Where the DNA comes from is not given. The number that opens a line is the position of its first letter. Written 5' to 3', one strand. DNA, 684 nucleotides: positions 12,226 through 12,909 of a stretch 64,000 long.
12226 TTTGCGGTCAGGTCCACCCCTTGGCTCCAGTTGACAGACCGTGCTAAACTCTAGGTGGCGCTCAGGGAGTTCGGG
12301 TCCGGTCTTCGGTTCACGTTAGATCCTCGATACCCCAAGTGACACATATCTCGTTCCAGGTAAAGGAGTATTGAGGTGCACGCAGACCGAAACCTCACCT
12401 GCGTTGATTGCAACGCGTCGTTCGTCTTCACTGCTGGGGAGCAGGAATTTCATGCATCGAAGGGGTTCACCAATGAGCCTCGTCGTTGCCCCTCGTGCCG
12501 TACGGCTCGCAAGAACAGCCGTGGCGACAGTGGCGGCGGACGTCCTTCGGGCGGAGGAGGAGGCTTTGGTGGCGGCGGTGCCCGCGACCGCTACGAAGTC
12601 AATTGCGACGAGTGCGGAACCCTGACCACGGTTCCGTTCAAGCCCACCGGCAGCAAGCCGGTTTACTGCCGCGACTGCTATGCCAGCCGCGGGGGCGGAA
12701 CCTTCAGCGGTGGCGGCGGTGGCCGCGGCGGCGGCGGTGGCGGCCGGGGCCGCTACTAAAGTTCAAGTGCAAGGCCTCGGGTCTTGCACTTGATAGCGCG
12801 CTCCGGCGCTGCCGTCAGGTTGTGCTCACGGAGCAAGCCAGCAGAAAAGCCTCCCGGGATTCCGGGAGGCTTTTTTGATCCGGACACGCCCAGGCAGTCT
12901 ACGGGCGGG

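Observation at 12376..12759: Two paralogous glycine-rich double zinc-ribbon proteins (second copy 52300-52725)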

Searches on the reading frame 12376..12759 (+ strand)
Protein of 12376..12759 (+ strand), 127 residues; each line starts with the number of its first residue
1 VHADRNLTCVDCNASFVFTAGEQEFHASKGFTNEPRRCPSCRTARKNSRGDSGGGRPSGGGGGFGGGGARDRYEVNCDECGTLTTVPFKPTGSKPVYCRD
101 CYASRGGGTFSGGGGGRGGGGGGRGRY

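Call 5: search_protein_families(library=pfam, proteins=[window:12376-12759:+], max_evalue=1)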
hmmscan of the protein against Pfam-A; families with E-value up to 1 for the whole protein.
window:12376-12759:+ (127 aa): 10 families
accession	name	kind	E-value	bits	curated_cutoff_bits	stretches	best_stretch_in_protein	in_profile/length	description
PF13451.12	zf_Tbcl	-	2.2e-22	79.2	24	1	4-49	2-47/48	Probable treble clef domain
PF23477.1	zf_Tbcl_2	-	9.6e-17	60.8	27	1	70-105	1-36/37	Probable treble clef zinc finger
PF14354.12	Lar_restr_allev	-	0.0054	17.4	28.6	0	76-103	5-33/58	Restriction alleviation protein Lar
PF08790.17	zf-LYAR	-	0.19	12.1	20.7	1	7-17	1-11/28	LYAR-type C2HC zinc finger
PF24455.1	DUF7571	-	0.27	12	27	0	23-53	50-80/89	Family of unknown function (DUF7571)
PF05876.18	GpA_ATPase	-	0.36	10.9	25.6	0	70-89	190-209/247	Phage terminase large subunit gpA, ATPase domain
PF12773.13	DZR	-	0.37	11.4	27.3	1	4-44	10-33/45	Double zinc ribbon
PF24444.1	DUF7563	-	0.44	10.5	27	1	33-46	24-37/39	Family of unknown function (DUF7563)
PF24445.1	DUF7564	-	0.5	11.3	32.2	0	6-21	5-20/76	Family of unknown function (DUF7564)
PF18912.6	DZR_2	-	0.81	10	27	0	35-47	7-19/56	Double zinc ribbon domain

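Call 6: search_protein_families(library=ncbifam, proteins=[window:12376-12759:+], max_evalue=1)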
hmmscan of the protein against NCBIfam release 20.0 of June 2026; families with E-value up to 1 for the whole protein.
window:12376-12759:+ (127 aa): 3 families
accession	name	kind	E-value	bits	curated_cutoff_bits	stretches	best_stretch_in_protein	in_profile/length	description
TIGR04272.1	cxxc_cxxc_Mbark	domain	7.4e-17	60.8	36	1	70-104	1-35/37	CxxC-x17-CxxC domain-containing protein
NF045645.1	DVU_1557_fam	equivalog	0.11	12.6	60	1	6-43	2-38/60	DVU_1557 family redox protein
TIGR02605.1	CxxC_CxxC_SSSS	subfamily_domain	0.2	11.8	31.3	1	73-103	4-34/52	FmdB family zinc ribbon protein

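Call 16: find_encoding_contigs(protein=window:12376-12756:+, flank=10000, max_places=4)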
Protein window:12376-12756:+ (127 aa): 2 contigs read that carry it; 2 places shown.
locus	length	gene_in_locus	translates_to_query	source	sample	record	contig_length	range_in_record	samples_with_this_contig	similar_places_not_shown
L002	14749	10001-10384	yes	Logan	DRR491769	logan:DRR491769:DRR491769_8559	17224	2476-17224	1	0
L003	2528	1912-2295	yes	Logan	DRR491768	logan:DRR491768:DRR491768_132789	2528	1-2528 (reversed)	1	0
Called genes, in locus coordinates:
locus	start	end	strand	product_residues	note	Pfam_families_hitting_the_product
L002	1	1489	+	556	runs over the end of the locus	PF07969:Amidohydro_3, PF01979:Amidohydro_1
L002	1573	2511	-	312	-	PF00248:Aldo_ket_red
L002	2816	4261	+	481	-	-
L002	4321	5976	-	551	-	-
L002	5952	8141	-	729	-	PF00498:FHA, PF16697:Yop-YscD_cpl, PF00005:ABC_tran, PF13304:AAA_21 (weak), PF12698:ABC2_membrane_3, PF01061:ABC2_membrane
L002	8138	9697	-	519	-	PF00069:Pkinase, PF07714:PK_Tyr_Ser-Thr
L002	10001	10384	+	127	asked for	PF13451:zf_Tbcl, PF23477:zf_Tbcl_2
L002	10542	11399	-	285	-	PF02163:Peptidase_M50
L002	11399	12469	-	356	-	PF13453:Zn_ribbon_TFIIB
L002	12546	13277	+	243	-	PF08308:PEGA (faint)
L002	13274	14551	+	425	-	PF12256:TcdB_toxin_midN (faint), PF01839:FG-GAP (faint), PF13517:FG-GAP_3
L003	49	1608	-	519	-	PF00069:Pkinase, PF07714:PK_Tyr_Ser-Thr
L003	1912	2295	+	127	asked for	PF13451:zf_Tbcl, PF23477:zf_Tbcl_2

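Call 59: find_homologous_proteins(query=window:12376-12756:+, max_evalue=1e-10)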
Query window:12376-12756:+ (127 aa): 1464 proteins with E <= 1e-10 among 8000 candidates; the best 120 are listed.
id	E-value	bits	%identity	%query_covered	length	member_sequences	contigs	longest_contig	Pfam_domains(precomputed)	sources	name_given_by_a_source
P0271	8.3e-66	239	83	83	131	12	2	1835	PF13451.13,PF23477.2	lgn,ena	-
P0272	1.6e-44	170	69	81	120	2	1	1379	PF13451.13,PF23477.2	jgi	jgi:CxxC-x17-CxxC domain-containing protein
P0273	1.4e-42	164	58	80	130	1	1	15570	PF13451.13,PF23477.2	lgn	-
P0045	9.4e-41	158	61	80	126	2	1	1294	PF13451.13,PF23477.2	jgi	-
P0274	3.7e-40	156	62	81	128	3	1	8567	PF13451.13,PF23477.2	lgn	-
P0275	3.8e-40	156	61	83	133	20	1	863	PF13451.13,PF23477.2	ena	-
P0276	3.9e-40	156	61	80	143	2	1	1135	PF13451.13,PF23477.2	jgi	jgi:CxxC-x17-CxxC domain-containing protein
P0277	5.4e-40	155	64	80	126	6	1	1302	PF13451.13,PF23477.2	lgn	-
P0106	2.0e-39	153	65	80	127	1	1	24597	PF13451.13,PF23477.2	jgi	jgi:CxxC-x17-CxxC domain-containing protein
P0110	4.7e-39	152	57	80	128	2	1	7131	PF13451.13,PF23477.2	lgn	-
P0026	6.2e-39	152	58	79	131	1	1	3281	PF13451.13,PF23477.2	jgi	jgi:CxxC-x17-CxxC domain-containing protein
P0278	6.2e-39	152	62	83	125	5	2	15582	PF13451.13,PF23477.2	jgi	-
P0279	9.1e-39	151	59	87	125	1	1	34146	PF13451.13,PF23477.2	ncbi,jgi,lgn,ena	jgi:CxxC-x17-CxxC domain-containing protein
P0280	1.2e-38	151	60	83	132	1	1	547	PF13451.13,PF23477.2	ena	-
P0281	2.3e-38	150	56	85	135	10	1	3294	PF13451.13,PF23477.2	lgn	-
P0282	3.1e-38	149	60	80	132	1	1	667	PF13451.13,PF23477.2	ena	-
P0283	3.1e-38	149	61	80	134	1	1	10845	PF13451.13,PF23477.2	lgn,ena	-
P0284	3.2e-38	149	43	94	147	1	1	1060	PF13451.13,PF23477.2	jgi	jgi:CxxC-x17-CxxC domain-containing protein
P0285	4.1e-38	149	63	80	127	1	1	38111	PF13451.13,PF23477.2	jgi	-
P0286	6.2e-38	148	57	85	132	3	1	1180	PF13451.13,PF23477.2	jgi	jgi:CxxC-x17-CxxC domain-containing protein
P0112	7.0e-38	148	60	81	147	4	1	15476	PF13451.13,PF23477.2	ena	-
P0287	7.0e-38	148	57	83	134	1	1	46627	PF13451.13,PF23477.2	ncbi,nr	ncbi:MAG: zinc-ribbon domain containing protein [Chloroflexi bacterium]|nr:zinc-ribbon domain contai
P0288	7.2e-38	148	59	82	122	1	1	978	PF13451.13,PF23477.2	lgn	-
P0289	7.4e-38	148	59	82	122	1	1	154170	PF13451.13,PF23477.2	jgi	-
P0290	8.7e-38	148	62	83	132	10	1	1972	PF13451.13,PF23477.2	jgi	jgi:CxxC-x17-CxxC domain-containing protein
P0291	1.3e-37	147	59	82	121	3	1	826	PF13451.13,PF23477.2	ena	-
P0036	1.4e-37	147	60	83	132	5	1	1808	PF13451.13,PF23477.2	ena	-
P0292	1.5e-37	147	63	80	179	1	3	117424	PF13451.13,PF23477.2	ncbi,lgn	-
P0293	1.9e-37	147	58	83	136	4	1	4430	PF13451.13,PF23477.2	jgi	jgi:CxxC-x17-CxxC domain-containing protein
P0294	2.1e-37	147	60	82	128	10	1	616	PF13451.13,PF23477.2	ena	-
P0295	2.3e-37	147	62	80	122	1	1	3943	PF13451.13,PF23477.2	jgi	-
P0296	3.0e-37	146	54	80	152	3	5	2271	PF13451.13,PF23477.2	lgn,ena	-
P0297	3.9e-37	146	58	81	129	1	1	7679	PF13451.13,PF23477.2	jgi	jgi:CxxC-x17-CxxC domain-containing protein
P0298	4.1e-37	146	59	80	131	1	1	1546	PF13451.13,PF23477.2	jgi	-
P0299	4.7e-37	146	56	80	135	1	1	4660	PF13451.13,PF23477.2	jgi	jgi:CxxC-x17-CxxC domain-containing protein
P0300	5.8e-37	145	62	81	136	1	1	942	PF13451.13,PF23477.2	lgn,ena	-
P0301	6.7e-37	145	56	81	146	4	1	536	PF13451.13,PF23477.2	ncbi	-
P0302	7.0e-37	145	58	83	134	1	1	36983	PF13451.13,PF23477.2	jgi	jgi:CxxC-x17-CxxC domain-containing protein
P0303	7.3e-37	145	61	85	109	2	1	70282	PF13451.13,PF23477.2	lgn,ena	-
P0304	8.9e-37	145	60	82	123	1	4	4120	PF13451.13,PF23477.2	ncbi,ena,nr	ncbi:MAG TPA: zinc-ribbon domain containing protein [Dehalococcoidia bacterium]|nr:zinc-ribbon domai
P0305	9.1e-37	145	60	82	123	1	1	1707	PF13451.13,PF23477.2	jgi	-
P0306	1.1e-36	144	58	83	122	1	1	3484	PF13451.13,PF23477.2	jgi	-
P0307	1.1e-36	144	56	80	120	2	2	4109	PF13451.13,PF23477.2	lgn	-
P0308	1.2e-36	144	64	78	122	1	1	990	PF13451.13,PF23477.2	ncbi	-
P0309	1.3e-36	144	59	80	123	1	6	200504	PF13451.13,PF23477.2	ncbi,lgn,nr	ncbi:MAG: zinc-ribbon domain containing protein [Candidatus Eremiobacteraeota bacterium]|nr:zinc-rib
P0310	1.3e-36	144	62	82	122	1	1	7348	PF13451.13,PF23477.2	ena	-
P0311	1.5e-36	144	61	80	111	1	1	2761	PF13451.13,PF24445.2,PF23477.2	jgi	jgi:CxxC-x17-CxxC domain-containing protein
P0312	1.6e-36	144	58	83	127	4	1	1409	PF13451.13,PF23477.2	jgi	jgi:CxxC-x17-CxxC domain-containing protein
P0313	2.4e-36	143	59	82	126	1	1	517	PF13451.13,PF23477.2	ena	-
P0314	2.9e-36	143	60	99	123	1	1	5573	PF13451.13,PF23477.2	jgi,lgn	-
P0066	3.1e-36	143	61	80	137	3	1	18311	PF13451.13,PF23477.2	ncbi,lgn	-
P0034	3.4e-36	143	59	82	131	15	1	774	PF13451.13,PF23477.2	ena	-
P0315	4.3e-36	143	55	82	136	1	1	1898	PF13451.13,PF23477.2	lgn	-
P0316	5.7e-36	142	61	79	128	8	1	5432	PF13451.13,PF23477.2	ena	-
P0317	6.1e-36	142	59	80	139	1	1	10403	PF13451.13,PF23477.2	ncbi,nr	ncbi:MAG: zinc-ribbon domain containing protein [Candidatus Eremiobacteraeota bacterium]|nr:zinc-rib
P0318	6.3e-36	142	59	80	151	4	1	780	PF13451.13,PF23477.2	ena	-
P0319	7.6e-36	142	62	79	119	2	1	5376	PF13451.13,PF23477.2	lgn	-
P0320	9.3e-36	141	59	85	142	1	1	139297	PF13451.13,PF23477.2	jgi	-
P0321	9.3e-36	141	59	85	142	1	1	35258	PF13451.13,PF23477.2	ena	-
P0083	1.0e-35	141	55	80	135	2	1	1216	PF13451.13,PF23477.2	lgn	-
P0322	1.2e-35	141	57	91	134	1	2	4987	PF13451.13,PF23477.2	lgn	-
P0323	1.2e-35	141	47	80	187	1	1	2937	PF13451.13,PF23477.2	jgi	jgi:CxxC-x17-CxxC domain-containing protein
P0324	1.3e-35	141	55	86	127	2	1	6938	PF13451.13,PF23477.2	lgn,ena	-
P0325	1.5e-35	141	62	79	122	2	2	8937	PF13451.13,PF23477.2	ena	-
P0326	1.5e-35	141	58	80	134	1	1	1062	PF13451.13,PF23477.2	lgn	-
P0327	1.6e-35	141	61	78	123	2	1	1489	PF13451.13,PF23477.2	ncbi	-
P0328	1.7e-35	141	61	79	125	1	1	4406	PF13451.13,PF23477.2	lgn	-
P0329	1.7e-35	141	59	85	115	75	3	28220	PF13451.13,PF23477.2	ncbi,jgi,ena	jgi:CxxC-x17-CxxC domain-containing protein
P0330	1.8e-35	141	56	85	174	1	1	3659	PF13451.13,PF23477.2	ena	-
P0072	1.8e-35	140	56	81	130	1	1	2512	PF13451.13,PF23477.2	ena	-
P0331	2.3e-35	140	61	78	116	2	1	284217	PF13451.13,PF23477.2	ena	-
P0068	2.9e-35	140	52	83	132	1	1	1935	PF13451.13,PF23477.2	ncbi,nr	ncbi:MAG: zinc-ribbon domain containing protein [Dehalococcoidia bacterium]|nr:zinc-ribbon domain co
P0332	2.9e-35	140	60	80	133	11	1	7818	PF13451.13,PF23477.2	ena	-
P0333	2.9e-35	140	55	100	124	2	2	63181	PF13451.13,PF23477.2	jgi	jgi:CxxC-x17-CxxC domain-containing protein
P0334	3.4e-35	140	58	83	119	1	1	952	PF13451.13,PF23477.2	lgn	-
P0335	3.5e-35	140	61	79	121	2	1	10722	PF13451.13,PF23477.2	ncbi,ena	-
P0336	3.5e-35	140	52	82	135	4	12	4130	PF13451.13,PF23477.2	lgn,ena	-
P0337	3.6e-35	140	55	81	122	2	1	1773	PF13451.13,PF23477.2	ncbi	ncbi:unnamed protein product, partial [Phaeothamnion confervicola]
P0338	3.6e-35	140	60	83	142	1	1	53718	PF13451.13,PF23477.2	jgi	jgi:CxxC-x17-CxxC domain-containing protein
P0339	4.1e-35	139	62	79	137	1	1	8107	PF13451.13,PF23477.2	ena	-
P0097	4.5e-35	139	60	80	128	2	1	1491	PF13451.13,PF23477.2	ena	-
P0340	4.6e-35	139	54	81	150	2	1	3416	PF13451.13,PF23477.2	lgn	-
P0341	4.7e-35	139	52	80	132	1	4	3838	PF13451.13,PF23477.2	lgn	-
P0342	4.9e-35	139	57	94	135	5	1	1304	PF13451.13,PF23477.2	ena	-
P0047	5.2e-35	139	56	80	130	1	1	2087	PF13451.13,PF23477.2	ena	-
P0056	5.3e-35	139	56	80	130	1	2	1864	PF13451.13,PF23477.2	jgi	-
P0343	5.4e-35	139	54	88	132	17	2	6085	PF13451.13,PF23477.2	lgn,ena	-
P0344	6.0e-35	139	59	78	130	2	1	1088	PF13451.13,PF23477.2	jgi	jgi:CxxC-x17-CxxC domain-containing protein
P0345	1.2e-34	138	58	80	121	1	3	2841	PF13451.13,PF23477.2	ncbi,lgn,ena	-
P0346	1.3e-34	138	58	80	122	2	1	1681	PF13451.13,PF23477.2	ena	-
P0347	1.4e-34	138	58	82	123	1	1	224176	PF13451.13,PF23477.2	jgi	-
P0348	1.5e-34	138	56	83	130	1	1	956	PF13451.13,PF23477.2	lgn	-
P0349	1.5e-34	137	56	80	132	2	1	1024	PF13451.13,PF23477.2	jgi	jgi:CxxC-x17-CxxC domain-containing protein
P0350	1.6e-34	137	59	79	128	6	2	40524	PF13451.13,PF23477.2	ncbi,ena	-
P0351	1.6e-34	137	61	81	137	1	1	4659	PF13451.13,PF23477.2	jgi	jgi:CxxC-x17-CxxC domain-containing protein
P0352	1.6e-34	137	56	83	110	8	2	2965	PF13451.13,PF23477.2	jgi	jgi:CxxC-x17-CxxC domain-containing protein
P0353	1.8e-34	137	58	83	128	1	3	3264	PF13451.13,PF23477.2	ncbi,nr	ncbi:MAG: zinc-ribbon domain containing protein [Chloroflexota bacterium]|nr:zinc-ribbon domain cont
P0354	1.8e-34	137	59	80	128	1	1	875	PF13451.13,PF23477.2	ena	-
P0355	2.0e-34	137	57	80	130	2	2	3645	PF13451.13,PF23477.2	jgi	jgi:CxxC-x17-CxxC domain-containing protein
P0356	2.5e-34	137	60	83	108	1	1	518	PF13451.13,PF23477.2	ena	-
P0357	2.7e-34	137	58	83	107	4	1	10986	PF13451.13,PF23477.2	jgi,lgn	jgi:CxxC-x17-CxxC domain-containing protein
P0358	2.9e-34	137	53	97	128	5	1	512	PF13451.13,PF23477.2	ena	-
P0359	3.2e-34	136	58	84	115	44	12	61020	PF13451.13,PF23477.2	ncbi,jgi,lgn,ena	jgi:CxxC-x17-CxxC domain-containing protein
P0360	3.4e-34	136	55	80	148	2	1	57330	PF13451.13,PF23477.2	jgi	jgi:CxxC-x17-CxxC domain-containing protein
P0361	3.4e-34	136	57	84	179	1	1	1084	PF13451.13,PF23477.2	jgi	jgi:CxxC-x17-CxxC domain-containing protein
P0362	3.9e-34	136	61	81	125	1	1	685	PF13451.13,PF23477.2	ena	-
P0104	4.1e-34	136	55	94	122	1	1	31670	PF13451.13,PF23477.2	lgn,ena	-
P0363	4.3e-34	136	60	84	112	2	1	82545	PF13451.13,PF23477.2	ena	-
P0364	4.5e-34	136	58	79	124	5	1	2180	PF13451.13,PF23477.2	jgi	-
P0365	4.6e-34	136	59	80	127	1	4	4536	PF13451.13,PF23477.2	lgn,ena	-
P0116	4.7e-34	136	61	80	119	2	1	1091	PF13451.13,PF23477.2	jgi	jgi:CxxC-x17-CxxC domain-containing protein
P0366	4.8e-34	136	59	80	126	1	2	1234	PF13451.13,PF23477.2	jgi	jgi:CxxC-x17-CxxC domain-containing protein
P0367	4.9e-34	136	60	78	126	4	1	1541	PF13451.13,PF23477.2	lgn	-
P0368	5.3e-34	136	57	83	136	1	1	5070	PF13451.13,PF23477.2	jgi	jgi:CxxC-x17-CxxC domain-containing protein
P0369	5.7e-34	136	59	80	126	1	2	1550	PF13451.13,PF23477.2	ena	-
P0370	6.4e-34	135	43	81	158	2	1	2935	PF13451.13,PF23477.2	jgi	jgi:CxxC-x17-CxxC domain-containing protein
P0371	7.8e-34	135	56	83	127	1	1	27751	PF13451.13,PF23477.2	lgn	-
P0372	8.1e-34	135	60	80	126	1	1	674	PF13451.13,PF23477.2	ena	-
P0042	8.1e-34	135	54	90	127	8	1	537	PF13451.13,PF23477.2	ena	-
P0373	8.2e-34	135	51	82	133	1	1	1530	PF13451.13,PF23477.2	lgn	-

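Call 60: find_encoding_contigs(protein=P0271, flank=3000, max_places=4)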
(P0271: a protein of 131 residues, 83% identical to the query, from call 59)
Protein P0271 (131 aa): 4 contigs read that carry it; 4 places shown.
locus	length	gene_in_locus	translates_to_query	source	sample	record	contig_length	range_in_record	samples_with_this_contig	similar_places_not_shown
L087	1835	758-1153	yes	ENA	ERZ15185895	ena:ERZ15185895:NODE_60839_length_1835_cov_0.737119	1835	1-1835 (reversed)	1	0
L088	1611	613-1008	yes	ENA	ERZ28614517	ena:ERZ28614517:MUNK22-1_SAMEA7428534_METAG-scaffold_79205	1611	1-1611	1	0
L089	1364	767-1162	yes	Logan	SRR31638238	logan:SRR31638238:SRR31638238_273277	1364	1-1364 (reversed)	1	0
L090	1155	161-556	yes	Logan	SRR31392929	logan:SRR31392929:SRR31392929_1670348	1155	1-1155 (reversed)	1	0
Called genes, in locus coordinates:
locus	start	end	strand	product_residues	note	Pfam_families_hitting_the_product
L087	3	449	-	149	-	?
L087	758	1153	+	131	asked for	PF13451:zf_Tbcl, PF23477:zf_Tbcl_2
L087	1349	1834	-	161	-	?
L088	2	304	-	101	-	?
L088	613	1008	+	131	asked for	PF13451:zf_Tbcl, PF23477:zf_Tbcl_2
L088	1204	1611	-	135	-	?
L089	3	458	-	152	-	?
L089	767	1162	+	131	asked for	PF13451:zf_Tbcl, PF23477:zf_Tbcl_2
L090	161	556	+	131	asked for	PF13451:zf_Tbcl, PF23477:zf_Tbcl_2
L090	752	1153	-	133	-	?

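Call 71: find_encoding_contigs(protein=P0359, flank=3500, max_places=4)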
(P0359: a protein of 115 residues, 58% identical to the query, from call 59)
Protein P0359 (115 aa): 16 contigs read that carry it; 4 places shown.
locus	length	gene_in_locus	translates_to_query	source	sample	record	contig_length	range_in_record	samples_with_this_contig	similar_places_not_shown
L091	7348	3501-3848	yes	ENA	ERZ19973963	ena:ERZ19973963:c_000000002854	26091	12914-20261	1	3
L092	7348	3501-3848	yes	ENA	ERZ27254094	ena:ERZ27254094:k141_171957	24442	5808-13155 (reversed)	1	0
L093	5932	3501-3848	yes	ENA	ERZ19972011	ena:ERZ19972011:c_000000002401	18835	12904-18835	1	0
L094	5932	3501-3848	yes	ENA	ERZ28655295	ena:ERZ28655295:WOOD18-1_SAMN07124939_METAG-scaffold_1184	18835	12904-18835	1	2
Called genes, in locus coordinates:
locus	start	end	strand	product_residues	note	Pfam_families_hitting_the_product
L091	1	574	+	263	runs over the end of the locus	PF00106:adh_short, PF08659:KR, PF13561:adh_short_C2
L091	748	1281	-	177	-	-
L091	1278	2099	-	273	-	-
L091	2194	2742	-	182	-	-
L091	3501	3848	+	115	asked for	PF13451:zf_Tbcl, PF23477:zf_Tbcl_2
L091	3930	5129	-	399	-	PF01738:DLH (faint), PF20434:BD-FAE, PF07859:Abhydrolase_3, PF00326:Peptidase_S9 (faint)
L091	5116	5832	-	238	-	PF01553:Acyltransferase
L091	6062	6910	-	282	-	PF04240:Caroten_synth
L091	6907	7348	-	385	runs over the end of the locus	PF00535:Glycos_transf_2, PF13641:Glyco_tranf_2_3, PF13506:Glyco_transf_21 (weak)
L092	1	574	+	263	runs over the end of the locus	PF00106:adh_short, PF08659:KR, PF13561:adh_short_C2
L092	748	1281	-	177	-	-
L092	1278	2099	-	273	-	-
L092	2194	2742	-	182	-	-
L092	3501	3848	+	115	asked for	PF13451:zf_Tbcl, PF23477:zf_Tbcl_2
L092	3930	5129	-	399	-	PF01738:DLH (faint), PF20434:BD-FAE, PF07859:Abhydrolase_3, PF00326:Peptidase_S9 (faint)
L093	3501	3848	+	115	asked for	PF13451:zf_Tbcl, PF23477:zf_Tbcl_2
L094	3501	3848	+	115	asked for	PF13451:zf_Tbcl, PF23477:zf_Tbcl_2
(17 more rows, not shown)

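Call 72: find_encoding_contigs(protein=P0329, flank=3500, max_places=3)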
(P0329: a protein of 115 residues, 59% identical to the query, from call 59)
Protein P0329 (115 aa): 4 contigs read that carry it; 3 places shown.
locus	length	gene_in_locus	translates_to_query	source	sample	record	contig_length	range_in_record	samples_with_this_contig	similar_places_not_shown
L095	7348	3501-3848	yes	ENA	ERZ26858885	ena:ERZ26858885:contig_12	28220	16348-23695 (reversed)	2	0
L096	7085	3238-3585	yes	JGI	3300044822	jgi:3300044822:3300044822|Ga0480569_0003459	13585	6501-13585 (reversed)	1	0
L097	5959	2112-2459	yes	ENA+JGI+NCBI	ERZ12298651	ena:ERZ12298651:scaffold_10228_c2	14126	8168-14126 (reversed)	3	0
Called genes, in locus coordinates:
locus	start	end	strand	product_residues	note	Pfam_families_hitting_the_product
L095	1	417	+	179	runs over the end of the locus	PF01161:PBP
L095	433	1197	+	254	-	PF00106:adh_short, PF08659:KR, PF13561:adh_short_C2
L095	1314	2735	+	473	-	PF17158:MASE4, PF00990:GGDEF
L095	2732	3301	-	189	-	PF07681:DoxX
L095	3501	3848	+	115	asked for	PF13451:zf_Tbcl, PF23477:zf_Tbcl_2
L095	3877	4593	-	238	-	PF01553:Acyltransferase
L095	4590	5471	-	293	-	PF04240:Caroten_synth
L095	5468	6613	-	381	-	PF00535:Glycos_transf_2, PF13641:Glyco_tranf_2_3, PF13506:Glyco_transf_21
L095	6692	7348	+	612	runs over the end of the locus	PF00270:DEAD, PF00271:Helicase_C, PF16124:RecQ_Zn_bind, PF09382:RQC, PF00570:HRDC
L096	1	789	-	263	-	?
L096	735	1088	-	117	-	-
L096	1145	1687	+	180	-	PF01161:PBP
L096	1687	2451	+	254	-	PF00106:adh_short, PF23441:SDR (weak), PF08659:KR, PF13561:adh_short_C2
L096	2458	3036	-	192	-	PF07681:DoxX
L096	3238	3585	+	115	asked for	PF13451:zf_Tbcl, PF23477:zf_Tbcl_2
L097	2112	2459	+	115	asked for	PF13451:zf_Tbcl, PF23477:zf_Tbcl_2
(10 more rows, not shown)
